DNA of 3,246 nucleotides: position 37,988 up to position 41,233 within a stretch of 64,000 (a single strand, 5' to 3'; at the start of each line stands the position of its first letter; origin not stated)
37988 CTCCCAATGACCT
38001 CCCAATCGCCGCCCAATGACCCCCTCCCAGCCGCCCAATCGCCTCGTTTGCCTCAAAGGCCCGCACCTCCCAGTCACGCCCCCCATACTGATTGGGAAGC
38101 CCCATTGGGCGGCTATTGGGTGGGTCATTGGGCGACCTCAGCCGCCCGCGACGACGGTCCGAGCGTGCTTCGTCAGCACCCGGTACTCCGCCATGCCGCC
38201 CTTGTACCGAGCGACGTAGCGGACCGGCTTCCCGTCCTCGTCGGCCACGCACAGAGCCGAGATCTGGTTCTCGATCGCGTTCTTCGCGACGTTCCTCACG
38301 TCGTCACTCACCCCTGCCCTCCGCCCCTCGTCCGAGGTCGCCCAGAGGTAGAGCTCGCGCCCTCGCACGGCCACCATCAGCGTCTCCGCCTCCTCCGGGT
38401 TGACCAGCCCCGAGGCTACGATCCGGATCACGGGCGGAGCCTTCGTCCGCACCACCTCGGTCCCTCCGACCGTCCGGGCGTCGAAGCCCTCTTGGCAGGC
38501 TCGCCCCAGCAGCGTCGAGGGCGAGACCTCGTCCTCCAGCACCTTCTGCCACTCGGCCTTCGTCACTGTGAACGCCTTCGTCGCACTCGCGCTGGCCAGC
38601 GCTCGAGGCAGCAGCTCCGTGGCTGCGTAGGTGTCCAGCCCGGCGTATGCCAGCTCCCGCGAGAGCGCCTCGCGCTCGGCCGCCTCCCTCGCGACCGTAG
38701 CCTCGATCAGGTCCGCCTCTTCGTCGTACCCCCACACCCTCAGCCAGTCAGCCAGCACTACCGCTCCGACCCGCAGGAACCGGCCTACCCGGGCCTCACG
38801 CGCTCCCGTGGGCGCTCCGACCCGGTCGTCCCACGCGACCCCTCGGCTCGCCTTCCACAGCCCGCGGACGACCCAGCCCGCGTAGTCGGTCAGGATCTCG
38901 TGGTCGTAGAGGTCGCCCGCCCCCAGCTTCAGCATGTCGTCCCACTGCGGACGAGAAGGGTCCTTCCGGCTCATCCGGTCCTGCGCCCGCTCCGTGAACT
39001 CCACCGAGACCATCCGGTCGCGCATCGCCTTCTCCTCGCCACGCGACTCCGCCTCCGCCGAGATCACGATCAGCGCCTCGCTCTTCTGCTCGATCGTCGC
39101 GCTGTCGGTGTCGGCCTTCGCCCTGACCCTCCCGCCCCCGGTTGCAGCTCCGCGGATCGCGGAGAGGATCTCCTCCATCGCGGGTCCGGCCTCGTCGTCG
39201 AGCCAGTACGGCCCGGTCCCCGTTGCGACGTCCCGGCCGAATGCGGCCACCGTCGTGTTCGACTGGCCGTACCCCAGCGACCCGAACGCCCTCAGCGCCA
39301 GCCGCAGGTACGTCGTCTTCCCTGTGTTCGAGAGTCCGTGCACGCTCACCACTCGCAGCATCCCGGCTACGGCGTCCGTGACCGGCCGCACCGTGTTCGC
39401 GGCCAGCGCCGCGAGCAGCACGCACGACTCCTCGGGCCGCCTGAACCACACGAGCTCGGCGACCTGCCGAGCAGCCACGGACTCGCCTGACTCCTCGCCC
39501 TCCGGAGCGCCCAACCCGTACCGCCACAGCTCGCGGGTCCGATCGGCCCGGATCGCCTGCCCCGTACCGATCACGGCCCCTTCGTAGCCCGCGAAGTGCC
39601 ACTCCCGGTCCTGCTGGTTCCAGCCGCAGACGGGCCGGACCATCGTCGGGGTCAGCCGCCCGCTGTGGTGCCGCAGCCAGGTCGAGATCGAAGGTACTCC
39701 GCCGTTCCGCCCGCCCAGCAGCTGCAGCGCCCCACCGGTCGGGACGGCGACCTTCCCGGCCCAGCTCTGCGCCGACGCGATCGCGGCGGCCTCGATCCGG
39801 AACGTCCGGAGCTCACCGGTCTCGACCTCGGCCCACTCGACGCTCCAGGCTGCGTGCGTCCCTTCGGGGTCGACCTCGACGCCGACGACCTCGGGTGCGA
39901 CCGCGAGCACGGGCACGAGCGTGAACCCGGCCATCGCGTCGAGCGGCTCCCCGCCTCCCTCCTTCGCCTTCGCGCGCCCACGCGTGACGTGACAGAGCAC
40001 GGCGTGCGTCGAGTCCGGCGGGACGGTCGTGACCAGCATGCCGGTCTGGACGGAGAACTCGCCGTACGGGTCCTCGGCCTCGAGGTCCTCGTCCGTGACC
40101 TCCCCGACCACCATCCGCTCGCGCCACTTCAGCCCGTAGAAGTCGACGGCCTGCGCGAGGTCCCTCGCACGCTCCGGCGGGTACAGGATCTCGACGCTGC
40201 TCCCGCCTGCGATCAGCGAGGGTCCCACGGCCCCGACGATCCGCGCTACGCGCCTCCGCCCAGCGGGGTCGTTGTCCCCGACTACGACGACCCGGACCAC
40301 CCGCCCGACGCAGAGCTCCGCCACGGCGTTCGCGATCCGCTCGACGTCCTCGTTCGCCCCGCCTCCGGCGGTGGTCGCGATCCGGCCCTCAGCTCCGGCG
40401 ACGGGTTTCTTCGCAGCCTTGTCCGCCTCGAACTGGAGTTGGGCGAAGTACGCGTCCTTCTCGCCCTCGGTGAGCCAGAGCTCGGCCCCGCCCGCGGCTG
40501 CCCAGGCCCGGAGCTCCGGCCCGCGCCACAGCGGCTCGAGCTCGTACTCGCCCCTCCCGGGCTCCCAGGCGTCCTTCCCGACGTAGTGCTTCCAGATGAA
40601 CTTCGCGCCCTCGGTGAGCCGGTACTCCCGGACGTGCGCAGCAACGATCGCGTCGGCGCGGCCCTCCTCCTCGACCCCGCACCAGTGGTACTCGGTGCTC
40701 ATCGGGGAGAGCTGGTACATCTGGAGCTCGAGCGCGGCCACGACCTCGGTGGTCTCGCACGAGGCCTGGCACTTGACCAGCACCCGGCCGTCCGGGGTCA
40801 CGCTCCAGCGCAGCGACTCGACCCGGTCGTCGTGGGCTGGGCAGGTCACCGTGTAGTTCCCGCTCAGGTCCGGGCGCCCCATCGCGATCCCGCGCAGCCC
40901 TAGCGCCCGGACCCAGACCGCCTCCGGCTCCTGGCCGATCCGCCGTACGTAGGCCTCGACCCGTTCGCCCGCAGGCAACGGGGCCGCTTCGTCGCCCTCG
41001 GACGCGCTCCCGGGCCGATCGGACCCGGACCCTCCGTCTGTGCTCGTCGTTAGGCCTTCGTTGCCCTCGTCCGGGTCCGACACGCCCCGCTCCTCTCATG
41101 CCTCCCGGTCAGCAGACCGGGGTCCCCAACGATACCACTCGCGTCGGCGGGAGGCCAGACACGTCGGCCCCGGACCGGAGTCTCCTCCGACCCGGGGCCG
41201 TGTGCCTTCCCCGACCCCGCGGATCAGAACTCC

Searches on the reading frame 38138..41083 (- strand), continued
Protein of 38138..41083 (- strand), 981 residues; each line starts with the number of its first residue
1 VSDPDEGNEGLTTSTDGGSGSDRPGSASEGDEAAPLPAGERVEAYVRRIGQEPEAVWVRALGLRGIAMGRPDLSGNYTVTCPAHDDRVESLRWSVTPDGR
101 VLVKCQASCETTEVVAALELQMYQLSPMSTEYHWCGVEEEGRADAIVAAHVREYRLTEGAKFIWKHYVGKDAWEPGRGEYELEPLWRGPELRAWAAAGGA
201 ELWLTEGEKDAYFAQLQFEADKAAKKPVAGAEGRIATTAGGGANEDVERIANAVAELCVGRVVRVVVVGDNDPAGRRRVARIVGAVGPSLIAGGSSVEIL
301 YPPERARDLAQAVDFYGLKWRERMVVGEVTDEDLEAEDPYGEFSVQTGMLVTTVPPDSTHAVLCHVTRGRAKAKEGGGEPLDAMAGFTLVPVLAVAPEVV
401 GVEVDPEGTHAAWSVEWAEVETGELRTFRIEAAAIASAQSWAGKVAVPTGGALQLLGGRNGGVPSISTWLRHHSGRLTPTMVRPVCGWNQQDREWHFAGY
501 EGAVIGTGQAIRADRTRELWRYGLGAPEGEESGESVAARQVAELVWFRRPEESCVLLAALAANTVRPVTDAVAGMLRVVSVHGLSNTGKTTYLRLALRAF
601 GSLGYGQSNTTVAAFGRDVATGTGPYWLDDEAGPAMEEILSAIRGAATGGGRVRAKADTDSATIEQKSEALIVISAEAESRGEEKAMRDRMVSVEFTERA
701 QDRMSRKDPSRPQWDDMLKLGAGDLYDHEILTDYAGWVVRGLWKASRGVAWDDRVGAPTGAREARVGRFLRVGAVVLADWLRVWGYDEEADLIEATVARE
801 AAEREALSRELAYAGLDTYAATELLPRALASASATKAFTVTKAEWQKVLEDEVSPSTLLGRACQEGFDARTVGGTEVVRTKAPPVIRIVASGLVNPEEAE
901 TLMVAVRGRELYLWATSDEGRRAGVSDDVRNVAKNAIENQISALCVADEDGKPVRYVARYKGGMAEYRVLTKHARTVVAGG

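Call 60: search_solved_structures(query=A3, max_evalue=1)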
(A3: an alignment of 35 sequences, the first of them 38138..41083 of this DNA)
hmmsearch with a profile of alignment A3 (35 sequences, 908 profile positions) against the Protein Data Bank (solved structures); distinct sequences matched with E-value up to 1: 4.
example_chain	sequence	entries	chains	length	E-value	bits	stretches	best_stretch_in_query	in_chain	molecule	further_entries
5dgk_A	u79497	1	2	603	0.091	14.3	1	514-611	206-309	Active helicase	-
2au3_A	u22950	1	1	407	0.36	12.4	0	200-270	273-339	DNA primase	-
3nh6_A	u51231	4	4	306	0.36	12.4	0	513-555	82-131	ATP-binding cassette sub-family B member 6, mitochondrial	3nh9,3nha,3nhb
1f0z_A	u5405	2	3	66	0.87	11.1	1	662-709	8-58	THIS PROTEIN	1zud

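Call 77: predict_structure(alignment_id=A3)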
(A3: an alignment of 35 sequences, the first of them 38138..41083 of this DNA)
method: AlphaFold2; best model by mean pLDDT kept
length: 981 residues; sequences in the alignment: 35
mean_pLDDT: 84.9   pTM: 0.66
mean pLDDT of the five models: 84.9, 84.1, 83.1, 82.8, 80.6
residues with pLDDT >= 90: 480; 70-90: 370; 50-70: 94; < 50: 37
segments of 3 or more residues with pLDDT < 50: 1-31
pLDDT, mean of each block of 10 residues (from residue 1): 39 39 41 68 92 95 92 90 92 92 94 97 93 81 79 86 88 85 91 90 94 93 70 85 68 88 91 88 85 89 94 91 92 68 88 85 85 53 68 92 87 90 87 89 83 76 89 87 88 89 78 67 74 86 97 98 96 94 92 96 90 90 93 83 84 65 74 92 83 93 92 94 87 95 94 88 91 98 98 98 90 88 88 74 84 87 73 58 87 66 91 91 82 89 91 91 90 87 59
secondary structure, 60 per line:
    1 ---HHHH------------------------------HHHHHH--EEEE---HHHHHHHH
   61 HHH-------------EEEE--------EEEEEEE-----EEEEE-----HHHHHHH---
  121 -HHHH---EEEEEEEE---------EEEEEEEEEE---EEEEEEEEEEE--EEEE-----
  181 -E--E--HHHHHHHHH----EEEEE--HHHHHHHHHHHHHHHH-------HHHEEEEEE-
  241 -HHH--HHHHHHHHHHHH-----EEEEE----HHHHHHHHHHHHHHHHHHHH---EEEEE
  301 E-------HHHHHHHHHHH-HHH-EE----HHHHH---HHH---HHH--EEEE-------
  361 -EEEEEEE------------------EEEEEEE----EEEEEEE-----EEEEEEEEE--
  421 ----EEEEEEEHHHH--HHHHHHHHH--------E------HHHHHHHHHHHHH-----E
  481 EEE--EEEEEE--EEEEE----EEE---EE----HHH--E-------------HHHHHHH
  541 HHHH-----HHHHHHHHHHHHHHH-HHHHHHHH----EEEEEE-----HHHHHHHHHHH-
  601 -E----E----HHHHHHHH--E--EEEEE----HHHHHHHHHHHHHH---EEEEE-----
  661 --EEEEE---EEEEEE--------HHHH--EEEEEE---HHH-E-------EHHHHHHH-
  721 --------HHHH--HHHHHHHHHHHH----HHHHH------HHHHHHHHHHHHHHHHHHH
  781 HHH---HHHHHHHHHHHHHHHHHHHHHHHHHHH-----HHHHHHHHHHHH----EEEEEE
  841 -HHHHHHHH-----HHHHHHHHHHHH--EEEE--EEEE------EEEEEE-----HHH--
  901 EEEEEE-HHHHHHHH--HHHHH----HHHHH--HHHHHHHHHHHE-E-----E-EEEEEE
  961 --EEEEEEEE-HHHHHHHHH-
elements in order (helices of 4 or more, strands of 3 or more residues): H4-7 H38-43 E46-49 H53-63 E77-80 E89-95 E101-105 H111-117 H122-125 E129-136 E146-155 E159-169 E172-175 H188-196 E201-205 H208-223 E234-239 H247-258 E264-268 H273-292 E296-301 H309-319 H331-335 E350-353 E362-368 E387-393 E398-404 E410-418 E425-431 H432-435 H438-446 H462-474 E480-483 E486-491 E494-498 E503-505 H534-544 H550-564 H566-573 E578-583 H589-599 H612-619 E625-629 H634-647 E651-655 E663-667 E671-676 H685-688 E691-696 H713-719 H729-732 H735-746 H751-755 H762-783 H787-813 H819-830 E835-840 H842-849 H855-866 E869-872 E875-878 E885-890 E901-906 H908-915 H918-922 H927-931 H934-944 E955-960 E963-970 H972-980

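Call 80: fold_search(model_id=the predicted structure, library=pdb)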
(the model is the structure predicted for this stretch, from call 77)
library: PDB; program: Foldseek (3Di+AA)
matches with E <= 10: 677; with E <= 0.001: 7
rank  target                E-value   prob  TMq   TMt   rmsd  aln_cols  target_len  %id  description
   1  5dgk_A                9.0e-10  1.00  0.32  0.55   9.8       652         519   13  SCCmec type IV Cch - active helicase (released 2016-08-24)
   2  8tch_B                3.5e-09  1.00  0.31  0.54   9.5       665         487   10  Initiation of replication protein with helicase activity encoded by Pathogenicity Island SaPIBov1 (released 2024-07-03)
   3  8tch_A                5.4e-08  1.00  0.33  0.58   7.9       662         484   10  Initiation of replication protein with helicase activity encoded by Pathogenicity Island SaPIBov1 (released 2024-07-03)
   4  3nbx                  1.8e-04  0.98  0.13  0.23  22.3       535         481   12  Crystal structure of E. coli RavA (Regulatory ATPase variant A) in complex with ADP (released 2011-01-12)
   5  9bu7_C                6.0e-04  1.00  0.13  0.37   7.3       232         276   13  Cryo-EM Structure of AAV2 Rep68 bound to integration site AAVS1: Insights into the mechanism of DNA melting. (released 2025-02-12)
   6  7ola_D                6.6e-04  1.00  0.16  0.33   9.4       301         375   10  Structure of Primase-Helicase in SaPI5 (released 2022-07-13)
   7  9rwg_a                7.6e-04  1.00  0.14  0.38   7.1       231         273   13  Pentameric AAV2 Rep40 in complex with AAV8 (released 2026-02-04)
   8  9rm5_b                1.1e-03  1.00  0.14  0.40   6.7       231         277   10  Hexameric AAV2 Rep40-ssDNA (ITR) complex in presence of ATPyS (released 2026-02-04)
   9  7ola_C                1.5e-03  1.00  0.17  0.33  10.1       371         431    9  Structure of Primase-Helicase in SaPI5 (released 2022-07-13)
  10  8wwa_B                1.5e-03  0.99  0.18  0.26  15.0       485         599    9  Structure of AMPPNP-Form AsfvPrimPol Hexamer (released 2025-04-30)
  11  9rm5_d                1.8e-03  1.00  0.13  0.36   7.4       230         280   13  Hexameric AAV2 Rep40-ssDNA (ITR) complex in presence of ATPyS (released 2026-02-04)
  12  9s0n_d                2.0e-03  1.00  0.14  0.40   6.4       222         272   11  Hexameric AAV2 Rep40-dsDNA (ITR) melting complex in presence of ATPyS (released 2026-02-04)
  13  1s9h_A                2.0e-03  1.00  0.14  0.39   6.9       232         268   10  Crystal Structure of Adeno-associated virus Type 2 Rep40 (released 2004-05-25)
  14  7ola_A                2.1e-03  1.00  0.16  0.29   9.1       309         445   10  Structure of Primase-Helicase in SaPI5 (released 2022-07-13)
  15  9ivf_B                2.5e-03  0.99  0.18  0.25  13.8       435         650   11  Structure of Full-Length AsfvPrimPol with polyT DNA (released 2025-12-24)
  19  7ola_B                3.1e-03  0.99  0.15  0.28   9.5       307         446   10  Structure of Primase-Helicase in SaPI5 (released 2022-07-13)
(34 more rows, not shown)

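Call 92: search_protein_families(library=pfam, alignment_id=A3, max_evalue=0.01)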
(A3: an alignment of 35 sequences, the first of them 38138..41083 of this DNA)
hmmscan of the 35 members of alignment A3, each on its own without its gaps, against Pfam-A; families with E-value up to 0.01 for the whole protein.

A. member 1, window:38138-41083:- (981 aa): 1 family
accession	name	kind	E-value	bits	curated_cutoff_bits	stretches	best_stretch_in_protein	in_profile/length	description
PF12857.13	TOBE_3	-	0.0058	17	27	0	760-808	5-49/59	TOBE-like domain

B. families by the number of members that match (of 35 scanned): 13 families
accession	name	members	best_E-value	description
PF09250.16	Prim-Pol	13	3.3e-25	Bifunctional DNA primase/polymerase, N-terminal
PF08708.16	PriCT_1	9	1.7e-11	Primase C terminal 1 (PriCT-1)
PF13155.12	Toprim_2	6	6.5e-05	Toprim-like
PF06048.17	DUF927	3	0.00021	Domain of unknown function (DUF927)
PF13362.12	Toprim_3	2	0.00092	Toprim domain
PF14528.11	LAGLIDADG_3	1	1.6e-06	LAGLIDADG-like domain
PF16793.10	RepB_primase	1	0.0021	RepB DNA-primase N-terminal domain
PF01751.28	Toprim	1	0.0022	Toprim domain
PF13662.12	Toprim_4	1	0.0043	Toprim domain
PF12857.13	TOBE_3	1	0.0058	TOBE-like domain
PF01807.25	Zn_ribbon_DnaG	1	0.0059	CHC2 zinc finger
PF13191.12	AAA_16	1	0.0067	AAA ATPase domain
PF13403.11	Hint_2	1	0.0084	Hint domain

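Call 93: search_protein_families(library=ncbifam, proteins=[window:38138-41083:-], max_evalue=0.001)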
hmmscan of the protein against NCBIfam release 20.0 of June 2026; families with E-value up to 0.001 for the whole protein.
window:38138-41083:- (981 aa): 0 families

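Call 94: find_encoding_contigs(protein=P0033, flank=4000, max_places=2)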
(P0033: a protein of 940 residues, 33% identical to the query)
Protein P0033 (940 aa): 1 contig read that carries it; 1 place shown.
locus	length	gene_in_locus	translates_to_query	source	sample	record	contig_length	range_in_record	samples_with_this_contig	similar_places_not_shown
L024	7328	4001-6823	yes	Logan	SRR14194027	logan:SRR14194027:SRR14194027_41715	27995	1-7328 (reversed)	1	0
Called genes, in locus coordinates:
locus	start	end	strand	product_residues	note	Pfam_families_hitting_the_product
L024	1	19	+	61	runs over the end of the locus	-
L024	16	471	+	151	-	PF06737:Transglycosylas (weak)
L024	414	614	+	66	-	-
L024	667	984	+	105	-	-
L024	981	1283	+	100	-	-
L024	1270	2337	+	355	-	PF12705:PDDEXK_1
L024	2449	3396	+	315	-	PF13479:AAA_24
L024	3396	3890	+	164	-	PF05037:DUF669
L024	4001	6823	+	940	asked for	-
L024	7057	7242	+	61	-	-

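Call 95: find_encoding_contigs(protein=P0032, flank=4000, max_places=2)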
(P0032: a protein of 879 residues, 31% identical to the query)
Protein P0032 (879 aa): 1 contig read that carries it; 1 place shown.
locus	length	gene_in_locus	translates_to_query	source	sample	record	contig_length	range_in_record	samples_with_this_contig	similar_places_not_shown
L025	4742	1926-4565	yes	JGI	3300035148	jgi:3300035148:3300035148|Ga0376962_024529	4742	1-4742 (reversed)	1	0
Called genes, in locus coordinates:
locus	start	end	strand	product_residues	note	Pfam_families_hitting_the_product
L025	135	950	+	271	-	PF13479:AAA_24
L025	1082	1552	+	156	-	PF05037:DUF669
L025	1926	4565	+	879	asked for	-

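Call 99: fold_search(model_id=the predicted structure, library=viral)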
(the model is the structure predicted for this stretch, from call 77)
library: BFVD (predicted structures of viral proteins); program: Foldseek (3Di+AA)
matches with E <= 10: 757; with E <= 0.001: 84
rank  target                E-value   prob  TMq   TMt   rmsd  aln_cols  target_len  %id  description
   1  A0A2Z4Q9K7            2.0e-18  1.00  0.27  0.30  18.8       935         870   16  DNA helicase [Microbacterium phage Zeta1847]
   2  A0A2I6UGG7            2.3e-15  1.00  0.19  0.23  33.6      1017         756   14  Topoisomerase-primase domain-containing protein [Salinibacter phage M8CR30-4]
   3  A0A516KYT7            2.4e-15  1.00  0.34  0.34  15.7       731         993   14  (no name in the UniProt tables at hand)
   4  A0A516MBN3            7.3e-15  1.00  0.39  0.56   7.3       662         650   15  (no name in the UniProt tables at hand)
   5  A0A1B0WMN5            1.3e-14  1.00  0.39  0.41  11.2       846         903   11  Toprim domain-containing protein [Flavobacterium phage 23T]
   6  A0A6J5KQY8            1.7e-14  1.00  0.35  0.36  15.7       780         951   14  DUF927 domain-containing protein [uncultured Caudovirales phage]
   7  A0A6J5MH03            3.4e-14  1.00  0.40  0.41  11.0       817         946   13  DUF927 domain-containing protein [uncultured Caudovirales phage]
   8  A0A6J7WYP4            4.4e-14  1.00  0.38  0.38  27.4      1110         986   12  DUF927 domain-containing protein [uncultured Caudovirales phage]
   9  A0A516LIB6            1.5e-13  1.00  0.35  0.36   9.7       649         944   10  (no name in the UniProt tables at hand)
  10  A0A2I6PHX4            2.1e-13  1.00  0.37  0.38  13.4       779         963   12  RNA polymerase-binding transcription factor [Pseudomonas phage PMBT3]
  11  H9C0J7                1.3e-12  1.00  0.32  0.35  16.4      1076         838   11  (no name in the UniProt tables at hand)
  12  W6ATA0                4.8e-12  1.00  0.22  0.22  29.2       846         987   13  (no name in the UniProt tables at hand)
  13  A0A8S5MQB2            6.7e-12  1.00  0.30  0.29  27.6       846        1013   12  Replication protein B [Podoviridae sp. ctUS21]
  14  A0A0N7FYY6            7.3e-12  1.00  0.34  0.36  15.8       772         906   12  (no name in the UniProt tables at hand)
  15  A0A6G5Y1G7            8.0e-12  1.00  0.34  0.33   9.7       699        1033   15  (no name in the UniProt tables at hand)
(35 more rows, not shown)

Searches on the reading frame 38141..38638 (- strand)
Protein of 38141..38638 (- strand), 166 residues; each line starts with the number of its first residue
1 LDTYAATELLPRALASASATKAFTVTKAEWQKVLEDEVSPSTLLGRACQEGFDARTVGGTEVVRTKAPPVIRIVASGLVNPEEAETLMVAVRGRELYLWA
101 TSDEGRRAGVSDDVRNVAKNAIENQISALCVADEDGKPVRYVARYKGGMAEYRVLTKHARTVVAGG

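Call 87: predict_structure(alignment_id=A5)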
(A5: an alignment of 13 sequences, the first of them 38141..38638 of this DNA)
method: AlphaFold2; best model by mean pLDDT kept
length: 166 residues; sequences in the alignment: 13
mean_pLDDT: 80.0   pTM: 0.75
mean pLDDT of the five models: 80.0, 78.1, 76.7, 76.5, 68.1
residues with pLDDT >= 90: 53; 70-90: 80; 50-70: 29; < 50: 4
segments of 3 or more residues with pLDDT < 50: 164-166
pLDDT, mean of each block of 10 residues (from residue 1): 83 87 79 74 81 64 73 78 77 94 95 94 90 77 75 77 48
secondary structure, 60 per line:
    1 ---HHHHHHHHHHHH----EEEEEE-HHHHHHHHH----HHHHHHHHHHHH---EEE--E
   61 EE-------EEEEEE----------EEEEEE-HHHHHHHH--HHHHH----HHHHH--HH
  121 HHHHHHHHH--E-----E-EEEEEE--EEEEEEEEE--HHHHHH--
elements in order: H4-15 E20-25 H27-35 H40-51 E55-57 E60-62 E70-75 E86-91 H93-100 H103-107 H112-116 H119-129 E140-145 E148-156 H159-164

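Call 90: fold_search(model_id=the predicted structure, library=pdb)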
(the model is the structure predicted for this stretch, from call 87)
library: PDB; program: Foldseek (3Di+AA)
matches with E <= 10: 455; with E <= 0.001: 0
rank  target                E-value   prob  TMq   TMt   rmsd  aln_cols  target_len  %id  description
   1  6mi6_D                2.4e-03  0.35  0.20  0.19  13.7       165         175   14  STRUCTURE OF CHEA DOMAIN P4 IN COMPLEX WITH AN ADP ANALOG (released 2018-12-05)
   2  1i5b_A                5.3e-03  0.25  0.20  0.19  13.7       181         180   12  STRUCTURE OF CHEA DOMAIN P4 IN COMPLEX WITH ADPNP AND MANGANESE (released 2001-08-26)
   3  1i5c_B                6.1e-03  0.25  0.20  0.19  13.9       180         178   12  STRUCTURE OF CHEA DOMAIN P4 IN COMPLEX WITH ADP (released 2001-08-26)
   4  3ja6_C                6.5e-03  0.23  0.20  0.12  14.9       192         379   14  Cryo-electron Tomography and All-atom Molecular Dynamics Simulations Reveal a Novel Kinase Conformational Switch in Ba (released 2015-12-09)
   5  9r2v_F                1.1e-02  0.33  0.24  0.27  15.5       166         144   12  De novo designed M16 protein fold (released 2025-05-14)
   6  1i5b_B                1.2e-02  0.20  0.18  0.17  13.5       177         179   15  STRUCTURE OF CHEA DOMAIN P4 IN COMPLEX WITH ADPNP AND MANGANESE (released 2001-08-26)
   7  8oyq_B                1.2e-02  0.16  0.20  0.19  13.5       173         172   13  Structure of the Histidine Kinase CheA ATP-Binding domain in complex with compound ODDHK13 (released 2024-05-15)
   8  8oyq_A                1.4e-02  0.18  0.19  0.19  13.6       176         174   14  Structure of the Histidine Kinase CheA ATP-Binding domain in complex with compound ODDHK13 (released 2024-05-15)
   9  8oz9_A                1.4e-02  0.16  0.18  0.18  13.5       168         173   13  Structure of the Histidine Kinase CheA ATP-Binding domain in complex with compound QUI-SV-383 (released 2024-05-15)
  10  1i5a_B                1.5e-02  0.18  0.21  0.19  13.7       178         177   12  STRUCTURE OF CHEA DOMAIN P4 IN COMPLEX WITH ADPCP AND MANGANESE (released 2001-08-26)
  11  8oyz_A                1.5e-02  0.16  0.19  0.19  13.9       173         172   15  Structure of the Histidine Kinase CheA ATP-Binding domain in complex with compound ODDHK10 (released 2024-05-15)
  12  8pf2_B                1.6e-02  0.18  0.20  0.19  14.1       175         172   13  Structure of the Histidine Kinase CheA ATP-Binding domain in complex with compound ODDHK16 (released 2024-06-26)
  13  1i59_A                1.6e-02  0.16  0.20  0.19  13.7       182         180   12  STRUCTURE OF THE HISTIDINE KINASE CHEA ATP-BINDING DOMAIN IN COMPLEX WITH ADPNP AND MAGENSIUM (released 2001-08-26)
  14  1i5c_A                1.7e-02  0.18  0.21  0.20  13.5       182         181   12  STRUCTURE OF CHEA DOMAIN P4 IN COMPLEX WITH ADP (released 2001-08-26)
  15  1b3q_A                1.7e-02  0.16  0.21  0.13  14.9       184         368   14  CRYSTAL STRUCTURE OF CHEA-289, A SIGNAL TRANSDUCING HISTIDINE KINASE (released 1999-12-15)
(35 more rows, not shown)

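Call 91: search_solved_structures(query=A5, max_evalue=10)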
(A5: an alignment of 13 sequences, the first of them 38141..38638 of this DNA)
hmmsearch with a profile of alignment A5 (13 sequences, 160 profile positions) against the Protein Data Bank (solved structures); distinct sequences matched with E-value up to 10: 3.
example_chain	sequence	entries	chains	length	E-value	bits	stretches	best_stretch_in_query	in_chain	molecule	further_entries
7q58_A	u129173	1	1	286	0.00035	24.2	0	53-81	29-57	SAKe6BR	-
7va2_A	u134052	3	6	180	0.37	14.4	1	58-140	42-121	Oligoribonuclease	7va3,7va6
7v9z_A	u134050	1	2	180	0.39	14.3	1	58-140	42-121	Oligoribonuclease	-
